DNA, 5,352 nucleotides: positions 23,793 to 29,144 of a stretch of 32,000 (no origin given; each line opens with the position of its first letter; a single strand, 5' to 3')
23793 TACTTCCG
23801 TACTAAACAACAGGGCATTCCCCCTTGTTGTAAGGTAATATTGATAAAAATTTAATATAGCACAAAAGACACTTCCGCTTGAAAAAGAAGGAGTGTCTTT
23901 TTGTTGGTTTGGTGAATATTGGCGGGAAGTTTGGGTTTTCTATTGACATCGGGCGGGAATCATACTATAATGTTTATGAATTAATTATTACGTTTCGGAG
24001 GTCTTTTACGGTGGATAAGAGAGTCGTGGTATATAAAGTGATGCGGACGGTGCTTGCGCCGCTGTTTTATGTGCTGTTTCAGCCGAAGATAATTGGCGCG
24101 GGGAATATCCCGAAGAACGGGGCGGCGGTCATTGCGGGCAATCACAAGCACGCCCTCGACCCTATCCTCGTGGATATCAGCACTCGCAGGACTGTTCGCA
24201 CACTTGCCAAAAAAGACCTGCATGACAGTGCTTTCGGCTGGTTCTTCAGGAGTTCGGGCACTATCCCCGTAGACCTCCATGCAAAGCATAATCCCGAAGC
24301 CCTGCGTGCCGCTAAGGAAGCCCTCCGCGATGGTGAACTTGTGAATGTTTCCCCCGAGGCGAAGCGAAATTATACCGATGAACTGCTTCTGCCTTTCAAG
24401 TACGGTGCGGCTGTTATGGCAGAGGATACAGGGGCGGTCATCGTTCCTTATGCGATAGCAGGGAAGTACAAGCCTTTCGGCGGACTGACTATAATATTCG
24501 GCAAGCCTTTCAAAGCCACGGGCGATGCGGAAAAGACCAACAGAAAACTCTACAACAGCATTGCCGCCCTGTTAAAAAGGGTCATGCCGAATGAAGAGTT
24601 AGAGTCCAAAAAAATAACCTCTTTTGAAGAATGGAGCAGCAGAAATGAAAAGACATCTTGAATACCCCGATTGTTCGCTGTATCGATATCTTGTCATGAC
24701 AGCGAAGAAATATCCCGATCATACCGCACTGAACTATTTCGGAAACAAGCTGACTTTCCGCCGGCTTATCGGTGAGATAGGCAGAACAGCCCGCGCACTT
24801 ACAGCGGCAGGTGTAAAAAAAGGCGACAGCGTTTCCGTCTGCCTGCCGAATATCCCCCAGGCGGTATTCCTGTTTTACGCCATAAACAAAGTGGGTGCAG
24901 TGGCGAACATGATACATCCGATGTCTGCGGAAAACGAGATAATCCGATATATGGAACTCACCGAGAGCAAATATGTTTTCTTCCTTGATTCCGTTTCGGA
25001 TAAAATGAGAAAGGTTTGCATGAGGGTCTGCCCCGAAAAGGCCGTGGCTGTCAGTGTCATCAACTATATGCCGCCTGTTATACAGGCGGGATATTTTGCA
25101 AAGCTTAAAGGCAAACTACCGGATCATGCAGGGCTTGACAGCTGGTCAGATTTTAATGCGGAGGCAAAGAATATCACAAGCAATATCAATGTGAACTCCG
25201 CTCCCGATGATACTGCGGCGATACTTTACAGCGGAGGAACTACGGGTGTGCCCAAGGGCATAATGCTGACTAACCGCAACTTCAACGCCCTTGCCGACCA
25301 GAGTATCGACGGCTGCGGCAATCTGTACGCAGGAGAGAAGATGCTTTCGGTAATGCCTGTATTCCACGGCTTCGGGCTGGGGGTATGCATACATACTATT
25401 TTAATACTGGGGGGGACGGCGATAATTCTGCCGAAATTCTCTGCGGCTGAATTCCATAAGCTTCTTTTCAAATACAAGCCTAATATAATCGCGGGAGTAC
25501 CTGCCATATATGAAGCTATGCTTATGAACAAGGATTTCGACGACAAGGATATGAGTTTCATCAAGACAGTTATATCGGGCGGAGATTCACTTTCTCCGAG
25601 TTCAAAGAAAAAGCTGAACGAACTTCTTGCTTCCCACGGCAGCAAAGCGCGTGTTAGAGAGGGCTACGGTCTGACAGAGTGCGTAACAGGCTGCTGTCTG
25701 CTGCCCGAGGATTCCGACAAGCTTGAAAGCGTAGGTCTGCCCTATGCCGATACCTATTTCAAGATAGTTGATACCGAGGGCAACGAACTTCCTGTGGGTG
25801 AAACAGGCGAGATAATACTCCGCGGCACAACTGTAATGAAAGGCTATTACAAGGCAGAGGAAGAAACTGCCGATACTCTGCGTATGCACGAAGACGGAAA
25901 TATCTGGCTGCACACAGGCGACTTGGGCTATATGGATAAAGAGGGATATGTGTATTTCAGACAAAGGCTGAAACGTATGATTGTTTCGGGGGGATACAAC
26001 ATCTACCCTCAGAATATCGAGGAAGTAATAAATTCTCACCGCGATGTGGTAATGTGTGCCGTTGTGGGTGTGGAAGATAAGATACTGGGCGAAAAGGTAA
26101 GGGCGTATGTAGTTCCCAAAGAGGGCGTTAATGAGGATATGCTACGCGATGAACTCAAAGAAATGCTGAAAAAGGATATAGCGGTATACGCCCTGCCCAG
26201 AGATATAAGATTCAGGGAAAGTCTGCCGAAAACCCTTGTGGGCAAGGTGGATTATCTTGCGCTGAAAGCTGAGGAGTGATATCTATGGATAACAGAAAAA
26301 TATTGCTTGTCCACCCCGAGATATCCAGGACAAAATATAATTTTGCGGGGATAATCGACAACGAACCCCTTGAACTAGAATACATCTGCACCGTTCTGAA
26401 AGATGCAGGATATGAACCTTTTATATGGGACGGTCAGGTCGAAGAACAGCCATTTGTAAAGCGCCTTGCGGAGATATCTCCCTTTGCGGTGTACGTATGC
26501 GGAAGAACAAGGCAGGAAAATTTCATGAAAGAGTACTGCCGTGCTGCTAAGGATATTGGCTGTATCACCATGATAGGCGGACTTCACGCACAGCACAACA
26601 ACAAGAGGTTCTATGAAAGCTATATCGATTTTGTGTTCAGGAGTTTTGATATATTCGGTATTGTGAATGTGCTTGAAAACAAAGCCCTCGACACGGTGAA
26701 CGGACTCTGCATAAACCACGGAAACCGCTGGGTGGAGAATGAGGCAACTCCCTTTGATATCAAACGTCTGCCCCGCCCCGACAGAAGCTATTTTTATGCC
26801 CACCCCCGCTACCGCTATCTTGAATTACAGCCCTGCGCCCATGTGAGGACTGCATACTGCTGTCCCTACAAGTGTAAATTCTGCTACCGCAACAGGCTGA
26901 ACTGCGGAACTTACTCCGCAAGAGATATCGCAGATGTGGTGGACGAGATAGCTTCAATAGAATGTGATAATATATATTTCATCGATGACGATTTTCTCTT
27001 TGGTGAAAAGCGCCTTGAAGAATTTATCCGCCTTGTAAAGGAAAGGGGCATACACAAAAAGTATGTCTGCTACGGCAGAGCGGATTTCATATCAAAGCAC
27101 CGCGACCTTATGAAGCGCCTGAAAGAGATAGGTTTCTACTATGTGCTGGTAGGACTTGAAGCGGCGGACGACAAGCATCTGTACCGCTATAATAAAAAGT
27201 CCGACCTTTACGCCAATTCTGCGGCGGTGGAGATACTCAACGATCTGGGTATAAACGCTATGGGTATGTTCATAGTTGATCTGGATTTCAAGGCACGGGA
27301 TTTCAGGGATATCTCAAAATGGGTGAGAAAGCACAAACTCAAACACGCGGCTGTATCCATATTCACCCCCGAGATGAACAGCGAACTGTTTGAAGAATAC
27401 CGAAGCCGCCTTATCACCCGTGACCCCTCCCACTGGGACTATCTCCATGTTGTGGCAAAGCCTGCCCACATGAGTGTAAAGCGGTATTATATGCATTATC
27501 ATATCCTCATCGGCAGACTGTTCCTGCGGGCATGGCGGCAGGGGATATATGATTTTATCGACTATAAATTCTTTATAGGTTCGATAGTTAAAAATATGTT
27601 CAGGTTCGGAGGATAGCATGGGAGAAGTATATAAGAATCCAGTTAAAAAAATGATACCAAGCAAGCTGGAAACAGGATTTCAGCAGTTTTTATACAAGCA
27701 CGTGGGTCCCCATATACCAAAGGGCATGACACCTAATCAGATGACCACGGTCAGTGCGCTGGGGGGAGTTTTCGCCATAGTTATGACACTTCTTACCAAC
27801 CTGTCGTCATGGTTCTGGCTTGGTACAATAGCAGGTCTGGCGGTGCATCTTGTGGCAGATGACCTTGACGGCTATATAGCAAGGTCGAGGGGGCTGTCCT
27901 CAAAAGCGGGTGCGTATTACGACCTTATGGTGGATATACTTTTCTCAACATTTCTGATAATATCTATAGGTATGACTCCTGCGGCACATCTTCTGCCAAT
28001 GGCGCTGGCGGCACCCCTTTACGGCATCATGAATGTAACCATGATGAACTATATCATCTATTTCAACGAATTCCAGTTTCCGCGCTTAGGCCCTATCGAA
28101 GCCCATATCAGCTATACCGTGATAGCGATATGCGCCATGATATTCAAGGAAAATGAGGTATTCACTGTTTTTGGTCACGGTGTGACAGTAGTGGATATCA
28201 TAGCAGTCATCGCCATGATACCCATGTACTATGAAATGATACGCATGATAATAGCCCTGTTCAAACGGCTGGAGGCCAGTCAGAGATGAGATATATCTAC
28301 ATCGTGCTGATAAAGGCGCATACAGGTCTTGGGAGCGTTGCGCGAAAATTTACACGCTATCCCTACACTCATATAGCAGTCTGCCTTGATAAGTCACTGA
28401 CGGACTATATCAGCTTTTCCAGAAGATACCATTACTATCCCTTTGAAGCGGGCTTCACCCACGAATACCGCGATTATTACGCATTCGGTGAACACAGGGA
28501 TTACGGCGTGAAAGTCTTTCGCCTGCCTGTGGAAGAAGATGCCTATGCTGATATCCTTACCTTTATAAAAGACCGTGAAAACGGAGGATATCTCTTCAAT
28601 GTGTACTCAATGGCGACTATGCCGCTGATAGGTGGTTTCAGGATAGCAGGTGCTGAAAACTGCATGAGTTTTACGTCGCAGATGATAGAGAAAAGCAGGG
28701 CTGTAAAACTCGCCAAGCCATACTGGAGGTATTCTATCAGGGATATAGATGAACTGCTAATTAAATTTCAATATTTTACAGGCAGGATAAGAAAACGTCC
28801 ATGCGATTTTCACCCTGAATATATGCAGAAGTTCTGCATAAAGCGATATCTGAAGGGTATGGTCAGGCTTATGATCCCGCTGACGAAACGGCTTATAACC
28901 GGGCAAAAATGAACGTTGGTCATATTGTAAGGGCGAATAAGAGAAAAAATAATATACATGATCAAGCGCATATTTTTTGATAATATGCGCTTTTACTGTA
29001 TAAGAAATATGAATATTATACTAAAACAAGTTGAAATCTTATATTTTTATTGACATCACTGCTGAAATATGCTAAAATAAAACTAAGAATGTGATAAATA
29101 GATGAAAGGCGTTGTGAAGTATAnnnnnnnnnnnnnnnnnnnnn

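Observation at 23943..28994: Tightly coupled five-gene lipid-type operon combining a B12-radical SAM enzyme with phospholipid-building enzymes, a candidate pathway for an unusual lipid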

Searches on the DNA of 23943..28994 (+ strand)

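Call 46: search_dna_similar(query=window:23943-28994:+, collection=plasmids, mode=distant, max_rows=10)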
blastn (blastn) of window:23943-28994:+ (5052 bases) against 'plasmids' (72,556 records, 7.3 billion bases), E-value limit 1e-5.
No match.

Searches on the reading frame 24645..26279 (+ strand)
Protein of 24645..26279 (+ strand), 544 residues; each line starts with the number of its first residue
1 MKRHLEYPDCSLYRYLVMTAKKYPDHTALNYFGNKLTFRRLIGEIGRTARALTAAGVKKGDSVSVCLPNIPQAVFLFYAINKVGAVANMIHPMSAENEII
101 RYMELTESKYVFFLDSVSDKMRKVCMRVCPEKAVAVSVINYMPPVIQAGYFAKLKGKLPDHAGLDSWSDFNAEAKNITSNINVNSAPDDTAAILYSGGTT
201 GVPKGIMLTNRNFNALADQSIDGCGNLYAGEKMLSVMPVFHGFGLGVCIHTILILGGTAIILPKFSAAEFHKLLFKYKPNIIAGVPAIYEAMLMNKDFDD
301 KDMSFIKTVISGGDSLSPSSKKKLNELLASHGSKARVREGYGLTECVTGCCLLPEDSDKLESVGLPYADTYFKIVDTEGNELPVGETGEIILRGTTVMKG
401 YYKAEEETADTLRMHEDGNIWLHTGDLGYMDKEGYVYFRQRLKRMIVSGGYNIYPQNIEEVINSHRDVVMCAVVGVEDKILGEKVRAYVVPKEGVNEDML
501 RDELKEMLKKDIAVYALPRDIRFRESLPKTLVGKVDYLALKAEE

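Call 3: search_protein_families(library=pfam, proteins=[window:24645-26279:+], max_evalue=0.01)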
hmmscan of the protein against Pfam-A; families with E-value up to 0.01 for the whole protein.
window:24645-26279:+ (544 aa): 2 families
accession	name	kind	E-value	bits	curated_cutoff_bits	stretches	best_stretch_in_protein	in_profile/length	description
PF00501.34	AMP-binding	-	1.8e-83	280.9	29.9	1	19-402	4-384/384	AMP-binding enzyme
PF13193.12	AMP-binding_C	-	3e-20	73.3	24.5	1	458-534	2-76/76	AMP-binding enzyme C-terminal domain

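Call 4: search_protein_families(library=ncbifam, proteins=[window:24645-26279:+], max_evalue=0.01)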
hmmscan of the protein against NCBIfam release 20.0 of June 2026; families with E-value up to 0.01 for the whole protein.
window:24645-26279:+ (544 aa): 111 families (the best 25 are shown)
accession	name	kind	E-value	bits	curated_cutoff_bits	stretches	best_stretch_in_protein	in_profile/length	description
NF004837.0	PRK06187.1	subfamily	2.7e-112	375.7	476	1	10-542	8-520/531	long-chain-fatty-acid--CoA ligase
NF004114.0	PRK05605.1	equivalog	3.7e-106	355.7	766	1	2-536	26-561/575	long-chain-fatty-acid--CoA ligase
NF006181.0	PRK08314.1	subfamily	4.3e-106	355.4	705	1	3-543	17-553/563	long-chain-fatty-acid--CoA ligase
NF005220.0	PRK06710.1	equivalog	3.2e-91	306.1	1116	1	8-540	22-549/563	long-chain-fatty-acid--CoA ligase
NF005463.0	PRK07059.1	subfamily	1.3e-83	281.3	869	1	11-537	24-549/557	long-chain-fatty-acid--CoA ligase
NF004229.0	PRK05677.1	subfamily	9.6e-82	275.2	879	1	16-541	30-552/563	long-chain-fatty-acid--CoA ligase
NF009233.0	PRK12583.1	subfamily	1.2e-80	271.5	832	1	16-540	24-546/558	fatty acid CoA ligase family protein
NF004822.0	PRK06178.1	equivalog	1.4e-80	271.5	782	1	7-542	32-565/571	acyl-CoA synthetase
NF005801.1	PRK07656.1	equivalog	1.6e-79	267.9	657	1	17-535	8-494/500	FadD3 family acyl-CoA ligase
NF005702.0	PRK07514.1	subfamily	6e-79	265.7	558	2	174-540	143-496/506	malonyl-CoA synthase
NF006523.0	PRK08974.1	equivalog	2e-78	263.9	884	1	17-543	30-552/561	long-chain-fatty-acid--CoA ligase FadD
NF005714.0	PRK07529.1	subfamily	2.8e-78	263.8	632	1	11-543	31-575/640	acyl-CoA synthetase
NF002966.0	PRK03640.1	equivalog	1.1e-74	251.8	556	2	178-541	131-477/483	o-succinylbenzoate--CoA ligase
NF006182.0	PRK08316.1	subfamily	1.2e-74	251.6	663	1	16-535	17-508/523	fatty acyl-CoA synthetase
NF052269.1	Staph_lig_FadD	equivalog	3.7e-72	243.3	650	2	183-541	145-490/499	long-chain-fatty-acid--CoA ligase FadD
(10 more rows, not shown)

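Call 75: search_solved_structures(query=window:24645-26279:+, max_evalue=1e-30)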
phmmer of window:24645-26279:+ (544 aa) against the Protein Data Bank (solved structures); distinct sequences matched with E-value up to 1e-30: 77 (the best 60 are shown).
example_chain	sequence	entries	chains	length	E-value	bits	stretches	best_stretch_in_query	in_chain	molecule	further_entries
5bsw_A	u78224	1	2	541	1.8e-61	211.4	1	183-537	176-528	4-coumarate--CoA ligase 2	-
5bsm_A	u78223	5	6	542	2e-61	211.3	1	183-537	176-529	4-coumarate--CoA ligase 2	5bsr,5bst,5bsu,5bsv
5u95_A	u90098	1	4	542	4.1e-61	210.3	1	183-537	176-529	4-coumarate--CoA ligase 2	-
3a9u_A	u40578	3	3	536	5.5e-61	209.9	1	182-536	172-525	4-coumarate--CoA ligase | 4-coumarate:CoA ligase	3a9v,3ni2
3g7s_A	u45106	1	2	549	2.3e-60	207.8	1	178-537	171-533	Long-chain-fatty-acid--CoA ligase (FadD-1)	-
8wev_A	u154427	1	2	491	1.3e-58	202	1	187-535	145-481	Feruloyl-CoA Synthetase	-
8weu_A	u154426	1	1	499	1.4e-58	201.9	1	187-535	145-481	Fatty-acyl-CoA synthase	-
4gxq_A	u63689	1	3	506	5.5e-53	183.5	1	32-537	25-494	Malonyl CoA synthetase, Benzoate-CoA ligase Chimeric protein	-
6qjz_A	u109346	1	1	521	7.2e-53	183.1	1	16-535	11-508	oxalyl CoA-synthetase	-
3tsy_A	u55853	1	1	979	1e-51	179.3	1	52-537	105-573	Fusion Protein 4-coumarate--CoA ligase 1, Resveratrol synthase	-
3r44_A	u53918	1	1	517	3.4e-51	177.5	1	35-538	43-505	fatty acyl CoA synthetase FADD13 (FATTY-ACYL-CoA SYNTHETASE)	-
5ie0_A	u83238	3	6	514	4.5e-51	177.2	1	15-536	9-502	Oxalate--CoA ligase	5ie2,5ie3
6k4c_A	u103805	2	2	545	5e-50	173.7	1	34-541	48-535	Ancestral luciferase AncLamp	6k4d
4fuq_A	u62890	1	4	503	7.4e-50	173.1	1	32-539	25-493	Malonyl CoA synthetase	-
4fut_A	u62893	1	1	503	4.5e-49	170.6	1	32-537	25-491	Malonyl CoA synthetase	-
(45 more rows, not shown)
